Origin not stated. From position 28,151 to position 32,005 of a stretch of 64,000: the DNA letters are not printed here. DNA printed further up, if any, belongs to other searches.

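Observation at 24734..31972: The 2412-aa protein looks like a tandem fusion of two copies of the module that forms the 1075-aa protein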

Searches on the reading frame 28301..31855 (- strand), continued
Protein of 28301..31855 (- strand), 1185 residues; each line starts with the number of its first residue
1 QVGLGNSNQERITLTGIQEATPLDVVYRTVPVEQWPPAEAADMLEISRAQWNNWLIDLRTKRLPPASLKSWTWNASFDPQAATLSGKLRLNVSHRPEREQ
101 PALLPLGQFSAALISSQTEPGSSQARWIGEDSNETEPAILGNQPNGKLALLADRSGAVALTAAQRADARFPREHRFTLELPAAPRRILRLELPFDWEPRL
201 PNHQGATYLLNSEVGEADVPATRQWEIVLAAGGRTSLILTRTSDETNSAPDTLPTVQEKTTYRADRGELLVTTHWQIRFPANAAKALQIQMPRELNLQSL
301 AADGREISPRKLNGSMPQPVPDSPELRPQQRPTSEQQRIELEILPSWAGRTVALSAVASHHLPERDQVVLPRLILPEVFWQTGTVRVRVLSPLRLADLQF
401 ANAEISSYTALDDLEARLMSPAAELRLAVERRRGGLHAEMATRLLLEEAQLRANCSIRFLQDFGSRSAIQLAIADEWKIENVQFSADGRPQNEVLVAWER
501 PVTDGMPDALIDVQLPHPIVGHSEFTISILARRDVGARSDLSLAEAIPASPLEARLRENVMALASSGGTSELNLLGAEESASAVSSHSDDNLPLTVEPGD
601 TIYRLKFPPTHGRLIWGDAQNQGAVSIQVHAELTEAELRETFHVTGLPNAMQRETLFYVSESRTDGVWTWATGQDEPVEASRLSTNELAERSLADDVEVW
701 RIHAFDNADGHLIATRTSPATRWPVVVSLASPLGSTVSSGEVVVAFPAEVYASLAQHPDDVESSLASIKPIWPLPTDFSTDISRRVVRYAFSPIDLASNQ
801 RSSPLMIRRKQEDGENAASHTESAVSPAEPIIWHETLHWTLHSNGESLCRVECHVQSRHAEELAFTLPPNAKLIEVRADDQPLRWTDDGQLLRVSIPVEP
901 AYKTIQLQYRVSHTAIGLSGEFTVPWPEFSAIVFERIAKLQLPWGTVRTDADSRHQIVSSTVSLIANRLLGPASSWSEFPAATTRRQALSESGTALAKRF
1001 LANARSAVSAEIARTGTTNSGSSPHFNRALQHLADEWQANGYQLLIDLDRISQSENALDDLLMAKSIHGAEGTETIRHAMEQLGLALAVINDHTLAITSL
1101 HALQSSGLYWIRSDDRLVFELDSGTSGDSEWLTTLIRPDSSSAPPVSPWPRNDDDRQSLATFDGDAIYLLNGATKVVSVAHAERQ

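Call 109: fold_search(model_id=the predicted structure, library=pdb)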
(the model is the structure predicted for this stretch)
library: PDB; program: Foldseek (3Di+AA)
matches with E <= 10: 1000; with E <= 0.001: 153
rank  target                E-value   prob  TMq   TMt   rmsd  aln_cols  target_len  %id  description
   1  8t2v_A                9.7e-11  1.00  0.08  0.10  24.7       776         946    9  Cryo-EM Structures of Full-length Integrin alphaIIbbeta3 in Native Lipids (released 2023-07-26)
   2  3fcs_A                1.2e-09  1.00  0.08  0.10  27.8       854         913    9  Structure of complete ectodomain of integrin aIIBb3 (released 2009-01-20)
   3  8b6l_O                1.4e-09  1.00  0.12  0.22  36.4       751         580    9  Subtomogram average of the human Sec61-TRAP-OSTA-translocon (released 2022-12-07)
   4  8pn9_E                2.3e-09  1.00  0.12  0.22  16.7       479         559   10  Structure of human oligosaccharyltransferase OST-A complex bound to NGI-1 (released 2024-05-08)
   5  6s7o_E                2.5e-09  1.00  0.12  0.21  16.4       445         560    9  Cryo-EM structure of human oligosaccharyltransferase complex OST-A (released 2019-12-18)
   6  7usl_A                5.4e-09  1.00  0.08  0.10  23.2       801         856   10  Integrin alphaM/beta2 ectodomain in complex with adenylate cyclase toxin RTX751 and M1F5 Fab (released 2022-08-17)
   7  4g1e_A                6.3e-09  1.00  0.09  0.11  25.3       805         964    8  Crystal structure of integrin alpha V beta 3 with coil-coiled tag. (released 2012-12-12)
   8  7usm_A                7.8e-09  1.00  0.09  0.12  24.5       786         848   10  Integrin alphaM/beta2 ectodomain (released 2022-08-17)
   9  4nen_A                1.2e-08  1.00  0.09  0.10  29.3       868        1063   10  An internal ligand-bound, metastable state of a leukocyte integrin, aXb2 (released 2014-01-15)
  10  4mmx_A                1.7e-08  1.00  0.09  0.11  26.9       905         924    9  Integrin AlphaVBeta3 ectodomain bound to the tenth domain of Fibronectin (released 2014-03-26)
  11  6s7t_E                2.2e-08  1.00  0.13  0.29  16.0       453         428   10  Cryo-EM structure of human oligosaccharyltransferase complex OST-B (released 2019-12-18)
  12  3fcs_C                2.2e-08  1.00  0.08  0.11  25.8       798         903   10  Structure of complete ectodomain of integrin aIIBb3 (released 2009-01-20)
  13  9e8a_A                2.8e-08  1.00  0.09  0.11  24.5       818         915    8  Integrin aIIbb3 bent conformation from human platelet membrane crude preparation (released 2025-10-15)
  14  5es4_C                3.4e-08  1.00  0.09  0.12  27.1       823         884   10  RE-REFINEMENT OF INTEGRIN ALPHAXBETA2 ECTODOMAIN IN THE CLOSED/BENT CONFORMATION (released 2016-03-02)
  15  6ezn_A                3.6e-08  1.00  0.13  0.27  15.4       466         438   10  Cryo-EM structure of the yeast oligosaccharyltransferase (OST) complex (released 2018-01-17)
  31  4u4j                  1.1e-06  0.47  0.07  0.06  41.6      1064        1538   10  Crystal structure of Salmonella alpha-2-macroglobulin mutant Y1175G (released 2014-09-17)
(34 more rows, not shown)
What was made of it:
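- Closest known: Bacterial alpha-2-macroglobulins. Same: They appear as weak Foldseek hits (4u4j, E=1e-6, prob 0.47, call 109).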

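Call 111: find_encoding_contigs(protein=P0132, flank=6000, max_places=2)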
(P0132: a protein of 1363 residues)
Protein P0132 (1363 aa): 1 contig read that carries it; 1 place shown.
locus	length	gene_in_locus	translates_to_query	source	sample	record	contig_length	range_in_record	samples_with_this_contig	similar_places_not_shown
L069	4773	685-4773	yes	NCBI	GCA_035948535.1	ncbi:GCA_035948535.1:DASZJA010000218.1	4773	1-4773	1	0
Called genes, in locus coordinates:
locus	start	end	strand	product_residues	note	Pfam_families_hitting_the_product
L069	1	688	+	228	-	?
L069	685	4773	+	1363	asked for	?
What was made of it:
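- Tried and rejected: P0132 looked like a third stand-alone N gene but is cut off by a contig end (call 111).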
